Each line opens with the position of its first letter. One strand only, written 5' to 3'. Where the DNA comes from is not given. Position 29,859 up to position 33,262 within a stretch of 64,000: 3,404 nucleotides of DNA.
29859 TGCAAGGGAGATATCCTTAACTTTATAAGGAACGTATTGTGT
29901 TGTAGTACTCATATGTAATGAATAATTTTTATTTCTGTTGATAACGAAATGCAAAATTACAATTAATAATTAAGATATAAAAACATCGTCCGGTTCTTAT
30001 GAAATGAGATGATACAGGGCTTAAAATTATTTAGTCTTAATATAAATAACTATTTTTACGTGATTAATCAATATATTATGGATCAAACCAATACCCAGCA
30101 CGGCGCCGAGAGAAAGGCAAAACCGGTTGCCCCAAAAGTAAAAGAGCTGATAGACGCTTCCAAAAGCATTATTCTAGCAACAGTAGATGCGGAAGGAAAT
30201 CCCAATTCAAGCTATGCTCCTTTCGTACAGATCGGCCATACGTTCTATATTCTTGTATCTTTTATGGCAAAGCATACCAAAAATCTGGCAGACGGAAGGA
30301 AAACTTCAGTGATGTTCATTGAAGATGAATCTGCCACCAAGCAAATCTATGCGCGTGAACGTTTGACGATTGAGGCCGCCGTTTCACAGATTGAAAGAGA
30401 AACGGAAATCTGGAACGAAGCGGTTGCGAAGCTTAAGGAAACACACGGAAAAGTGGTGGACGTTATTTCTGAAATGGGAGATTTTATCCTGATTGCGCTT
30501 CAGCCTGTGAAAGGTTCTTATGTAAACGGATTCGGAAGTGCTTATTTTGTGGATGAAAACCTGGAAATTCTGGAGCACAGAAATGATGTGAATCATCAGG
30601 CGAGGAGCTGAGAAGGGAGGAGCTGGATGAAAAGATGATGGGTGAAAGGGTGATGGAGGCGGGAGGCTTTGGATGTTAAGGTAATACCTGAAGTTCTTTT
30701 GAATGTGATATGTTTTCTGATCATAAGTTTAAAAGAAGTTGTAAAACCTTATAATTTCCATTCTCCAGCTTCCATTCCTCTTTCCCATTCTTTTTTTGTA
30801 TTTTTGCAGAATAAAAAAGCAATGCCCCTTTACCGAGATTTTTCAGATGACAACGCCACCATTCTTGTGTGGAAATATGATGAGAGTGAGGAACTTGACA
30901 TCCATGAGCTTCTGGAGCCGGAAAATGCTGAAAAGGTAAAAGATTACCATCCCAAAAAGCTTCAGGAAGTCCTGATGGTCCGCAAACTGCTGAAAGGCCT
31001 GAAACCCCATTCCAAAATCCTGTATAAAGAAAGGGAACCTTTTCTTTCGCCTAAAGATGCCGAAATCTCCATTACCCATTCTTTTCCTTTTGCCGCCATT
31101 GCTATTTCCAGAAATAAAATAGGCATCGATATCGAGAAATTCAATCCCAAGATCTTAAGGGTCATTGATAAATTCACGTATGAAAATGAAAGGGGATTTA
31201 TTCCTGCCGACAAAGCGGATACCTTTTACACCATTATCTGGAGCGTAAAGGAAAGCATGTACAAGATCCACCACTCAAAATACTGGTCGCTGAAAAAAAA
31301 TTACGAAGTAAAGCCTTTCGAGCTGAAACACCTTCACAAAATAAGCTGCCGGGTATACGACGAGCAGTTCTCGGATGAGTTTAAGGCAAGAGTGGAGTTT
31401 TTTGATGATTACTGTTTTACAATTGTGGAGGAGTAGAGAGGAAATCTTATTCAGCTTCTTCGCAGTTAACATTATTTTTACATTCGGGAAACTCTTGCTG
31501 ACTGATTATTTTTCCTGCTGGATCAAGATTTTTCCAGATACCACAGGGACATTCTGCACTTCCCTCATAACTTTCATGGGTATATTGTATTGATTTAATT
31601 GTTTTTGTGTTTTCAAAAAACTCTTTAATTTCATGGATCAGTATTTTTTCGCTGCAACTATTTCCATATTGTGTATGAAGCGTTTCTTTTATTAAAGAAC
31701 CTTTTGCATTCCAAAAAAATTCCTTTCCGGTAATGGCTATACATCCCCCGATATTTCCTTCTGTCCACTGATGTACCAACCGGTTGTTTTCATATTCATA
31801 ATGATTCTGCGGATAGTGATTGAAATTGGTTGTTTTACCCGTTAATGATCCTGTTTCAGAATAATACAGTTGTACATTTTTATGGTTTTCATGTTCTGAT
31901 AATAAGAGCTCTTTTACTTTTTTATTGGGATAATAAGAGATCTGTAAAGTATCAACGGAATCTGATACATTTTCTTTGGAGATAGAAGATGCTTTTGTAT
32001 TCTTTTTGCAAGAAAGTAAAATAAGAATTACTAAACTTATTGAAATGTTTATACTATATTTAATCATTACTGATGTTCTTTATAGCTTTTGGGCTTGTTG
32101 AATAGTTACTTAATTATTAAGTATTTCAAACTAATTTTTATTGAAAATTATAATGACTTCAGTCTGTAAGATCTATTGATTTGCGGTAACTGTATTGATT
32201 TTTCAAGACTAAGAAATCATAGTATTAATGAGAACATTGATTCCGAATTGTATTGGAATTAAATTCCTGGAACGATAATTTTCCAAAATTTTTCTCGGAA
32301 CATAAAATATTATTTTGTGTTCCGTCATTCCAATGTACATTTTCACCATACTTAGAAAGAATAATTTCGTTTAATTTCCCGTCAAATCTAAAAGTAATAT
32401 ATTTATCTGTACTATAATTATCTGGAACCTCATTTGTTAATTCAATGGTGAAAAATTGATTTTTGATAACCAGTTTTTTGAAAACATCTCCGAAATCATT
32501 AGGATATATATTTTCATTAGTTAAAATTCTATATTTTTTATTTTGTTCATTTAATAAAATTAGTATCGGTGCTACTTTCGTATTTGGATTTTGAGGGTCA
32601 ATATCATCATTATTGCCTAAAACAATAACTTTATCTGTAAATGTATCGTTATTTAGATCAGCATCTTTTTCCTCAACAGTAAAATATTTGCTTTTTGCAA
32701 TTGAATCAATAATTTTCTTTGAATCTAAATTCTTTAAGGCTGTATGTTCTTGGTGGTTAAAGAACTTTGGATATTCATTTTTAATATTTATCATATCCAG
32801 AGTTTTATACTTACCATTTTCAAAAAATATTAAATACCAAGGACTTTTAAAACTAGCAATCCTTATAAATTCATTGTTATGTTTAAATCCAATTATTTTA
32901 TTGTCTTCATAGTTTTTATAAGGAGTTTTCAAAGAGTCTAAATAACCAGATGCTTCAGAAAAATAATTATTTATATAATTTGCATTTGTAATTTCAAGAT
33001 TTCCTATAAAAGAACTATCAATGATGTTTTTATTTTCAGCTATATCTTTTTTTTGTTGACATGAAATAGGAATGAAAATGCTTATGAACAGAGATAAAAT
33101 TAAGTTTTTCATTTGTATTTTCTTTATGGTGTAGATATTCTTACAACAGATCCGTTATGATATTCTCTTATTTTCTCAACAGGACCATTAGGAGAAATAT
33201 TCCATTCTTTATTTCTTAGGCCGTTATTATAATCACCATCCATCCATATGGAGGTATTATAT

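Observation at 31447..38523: Stand-alone LysM / LysM-DUF4280 / effector / triple-lipoprotein antibacterial cassette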

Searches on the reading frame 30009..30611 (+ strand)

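Call 98: search_protein_families(library=pfam, proteins=[window:30009-30611:+], max_evalue=0.001)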
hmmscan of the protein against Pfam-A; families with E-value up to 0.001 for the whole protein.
window:30009-30611:+ (200 aa): 1 family
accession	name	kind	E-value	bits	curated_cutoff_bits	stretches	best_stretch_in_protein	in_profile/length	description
PF01243.27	PNPOx_N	-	3.9e-18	66.4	28.1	1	42-172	3-119/120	Pyridoxamine 5'-phosphate oxidase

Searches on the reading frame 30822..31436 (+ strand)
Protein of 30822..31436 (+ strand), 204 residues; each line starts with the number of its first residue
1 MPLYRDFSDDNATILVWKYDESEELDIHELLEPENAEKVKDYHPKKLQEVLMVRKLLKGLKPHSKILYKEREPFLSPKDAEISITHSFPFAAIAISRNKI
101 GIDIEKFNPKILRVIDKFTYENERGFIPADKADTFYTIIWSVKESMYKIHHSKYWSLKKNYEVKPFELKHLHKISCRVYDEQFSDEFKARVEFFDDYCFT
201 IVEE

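Call 98: search_protein_families(library=pfam, proteins=[window:30822-31436:+], max_evalue=0.001)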
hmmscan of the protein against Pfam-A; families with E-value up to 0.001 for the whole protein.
window:30822-31436:+ (204 aa): 1 family
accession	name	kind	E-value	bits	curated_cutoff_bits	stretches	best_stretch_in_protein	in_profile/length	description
PF01648.25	ACPS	-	3.1e-10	40.5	25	1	100-202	2-111/111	4'-phosphopantetheinyl transferase superfamily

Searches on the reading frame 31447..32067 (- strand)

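Call 3: search_protein_families(library=pfam, proteins=[window:31447-32067:-], max_evalue=0.1)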
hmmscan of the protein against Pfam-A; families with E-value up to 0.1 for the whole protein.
window:31447-32067:- (206 aa): 2 families
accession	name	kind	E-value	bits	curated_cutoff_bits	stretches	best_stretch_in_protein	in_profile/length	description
PF07661.19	MORN_2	-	6.2e-06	26.3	29.6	0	41-54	4-17/22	MORN repeat variant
PF04901.18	RAMP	-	0.04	14.4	27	0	41-62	43-64/110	Receptor activity modifying family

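Call 4: search_protein_families(library=ncbifam, proteins=[window:31447-32067:-], max_evalue=0.1)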
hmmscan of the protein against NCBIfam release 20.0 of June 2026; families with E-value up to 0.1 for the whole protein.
window:31447-32067:- (206 aa): 1 family
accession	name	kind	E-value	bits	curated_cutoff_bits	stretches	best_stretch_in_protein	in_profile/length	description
NF047614.1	LIC11469_fam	equivalog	0.045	13.5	150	1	1-72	1-74/191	LIC11469 family lipoprotein adhesin Lsa20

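Call 69: search_protein_families(library=phrogs, proteins=[window:31447-32067:-], max_evalue=0.01)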
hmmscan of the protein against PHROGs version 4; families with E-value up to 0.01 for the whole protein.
window:31447-32067:- (206 aa): 0 families

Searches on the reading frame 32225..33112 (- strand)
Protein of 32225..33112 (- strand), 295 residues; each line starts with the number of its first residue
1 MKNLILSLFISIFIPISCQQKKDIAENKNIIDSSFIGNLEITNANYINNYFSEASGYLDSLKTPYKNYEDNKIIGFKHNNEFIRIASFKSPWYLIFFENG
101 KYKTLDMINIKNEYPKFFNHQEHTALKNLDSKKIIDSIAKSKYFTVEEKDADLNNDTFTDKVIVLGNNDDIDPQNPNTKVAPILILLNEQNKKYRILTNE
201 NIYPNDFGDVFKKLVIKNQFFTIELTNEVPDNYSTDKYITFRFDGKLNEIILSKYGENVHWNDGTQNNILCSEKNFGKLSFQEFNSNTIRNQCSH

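Call 3: search_protein_families(library=pfam, proteins=[window:32225-33112:-], max_evalue=0.1)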
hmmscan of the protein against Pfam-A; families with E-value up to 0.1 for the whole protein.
window:32225-33112:- (295 aa): 0 families

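Call 4: search_protein_families(library=ncbifam, proteins=[window:32225-33112:-], max_evalue=0.1)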
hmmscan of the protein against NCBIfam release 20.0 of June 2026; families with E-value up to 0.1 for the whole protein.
window:32225-33112:- (295 aa): 0 families

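Call 69: search_protein_families(library=phrogs, proteins=[window:32225-33112:-], max_evalue=0.01)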
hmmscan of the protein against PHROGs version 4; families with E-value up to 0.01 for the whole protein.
window:32225-33112:- (295 aa): 0 families

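Call 86: find_homologous_proteins(query=window:32225-33112:-)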
Query window:32225-33112:- (295 aa): 30 proteins with E <= 0.001 among 1384 candidates.
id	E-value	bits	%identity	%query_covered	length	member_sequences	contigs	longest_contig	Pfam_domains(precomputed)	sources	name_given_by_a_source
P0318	9.1e-191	650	100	100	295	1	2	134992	-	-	-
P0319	4.3e-114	399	68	86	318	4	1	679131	-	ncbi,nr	ncbi:MAG: hypothetical protein LBV25_14105 [Chryseobacterium sp.]|nr:hypothetical protein [Chryseoba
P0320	3.1e-107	376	68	85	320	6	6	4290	-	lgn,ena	-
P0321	1.7e-106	374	56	100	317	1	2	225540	-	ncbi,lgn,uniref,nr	ncbi:hypothetical protein [Chryseobacterium sp. FH2]|uniref:hypothetical protein n=1 Tax=Chryseobact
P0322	6.3e-106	372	68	86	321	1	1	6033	-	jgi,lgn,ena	-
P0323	1.2e-102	361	57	100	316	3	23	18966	-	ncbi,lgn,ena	-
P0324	5.4e-102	359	63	86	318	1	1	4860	-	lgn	-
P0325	7.8e-102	359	53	100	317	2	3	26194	-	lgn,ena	-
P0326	2.9e-100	353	55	100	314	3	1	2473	-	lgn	-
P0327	4.5e-96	340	60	85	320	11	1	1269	-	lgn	-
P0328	1.9e-94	334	52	99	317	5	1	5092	-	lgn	-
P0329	5.2e-93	330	58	85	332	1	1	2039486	-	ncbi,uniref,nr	ncbi:hypothetical protein KHS38_05300 [Mucilaginibacter sp. Bleaf8]|uniref:hypothetical protein n=1 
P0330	1.9e-92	328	57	86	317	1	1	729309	-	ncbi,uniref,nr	ncbi:hypothetical protein [Mucilaginibacter aquatilis]|uniref:Lipoprotein n=1 Tax=Mucilaginibacter a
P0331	1.2e-89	319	50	99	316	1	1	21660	-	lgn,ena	-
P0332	3.0e-88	314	54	85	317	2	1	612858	-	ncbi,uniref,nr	ncbi:hypothetical protein [uncultured Mucilaginibacter sp.]|uniref:hypothetical protein n=1 Tax=uncu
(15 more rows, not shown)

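Call 88: find_encoding_contigs(protein=P0319, flank=8000, max_places=1)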
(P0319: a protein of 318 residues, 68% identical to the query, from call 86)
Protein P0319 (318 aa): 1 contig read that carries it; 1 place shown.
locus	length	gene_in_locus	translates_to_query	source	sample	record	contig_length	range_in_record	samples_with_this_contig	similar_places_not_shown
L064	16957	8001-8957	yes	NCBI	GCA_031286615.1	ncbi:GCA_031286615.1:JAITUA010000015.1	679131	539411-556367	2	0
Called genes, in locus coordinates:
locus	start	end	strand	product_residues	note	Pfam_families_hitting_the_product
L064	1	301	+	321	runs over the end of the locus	PF17555:TssN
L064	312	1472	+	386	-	PF05936:T6SS_VasE (weak)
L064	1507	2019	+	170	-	PF17561:TssO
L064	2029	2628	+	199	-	-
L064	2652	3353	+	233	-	-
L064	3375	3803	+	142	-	PF04965:GPW_gp25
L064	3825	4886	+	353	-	-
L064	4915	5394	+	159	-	PF14107:DUF4280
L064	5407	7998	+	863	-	-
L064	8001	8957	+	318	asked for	-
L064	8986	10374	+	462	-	PF06347:SH3_4 (faint), PF08239:SH3_3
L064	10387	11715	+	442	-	PF06347:SH3_4 (faint), PF08239:SH3_3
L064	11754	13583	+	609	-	-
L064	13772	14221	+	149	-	-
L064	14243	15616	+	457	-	PF17541:TssC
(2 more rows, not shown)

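Call 89: find_encoding_contigs(protein=P0329, flank=8000, max_places=1)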
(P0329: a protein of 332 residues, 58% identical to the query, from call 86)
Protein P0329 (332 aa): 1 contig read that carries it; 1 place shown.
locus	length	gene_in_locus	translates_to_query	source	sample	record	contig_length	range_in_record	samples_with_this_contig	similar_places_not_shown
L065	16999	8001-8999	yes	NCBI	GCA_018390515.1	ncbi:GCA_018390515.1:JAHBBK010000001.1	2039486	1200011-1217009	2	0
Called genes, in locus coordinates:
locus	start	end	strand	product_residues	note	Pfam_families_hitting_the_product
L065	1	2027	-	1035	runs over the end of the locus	PF13620:CarboxypepD_reg, PF13715:CarbopepD_reg_2, PF07715:Plug, PF00593:TonB_dep_Rec_b-barrel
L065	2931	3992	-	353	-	PF13646:HEAT_2 (faint)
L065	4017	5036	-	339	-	PF25019:LRR_R13L1-DRL21 (faint), PF23598:LRR_14 (faint)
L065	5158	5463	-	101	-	-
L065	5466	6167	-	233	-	-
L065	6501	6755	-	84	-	-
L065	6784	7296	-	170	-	-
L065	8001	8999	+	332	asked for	-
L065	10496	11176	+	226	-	PF00515:TPR_1 (faint), PF07719:TPR_2 (faint), PF13181:TPR_8 (faint), PF13431:TPR_17 (faint), PF13414:TPR_11 (faint)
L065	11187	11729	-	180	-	-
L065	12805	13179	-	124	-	-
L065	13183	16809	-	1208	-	PF05593:RHS_repeat (faint), PF20041:DUF6443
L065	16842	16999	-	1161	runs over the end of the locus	PF05593:RHS_repeat (weak)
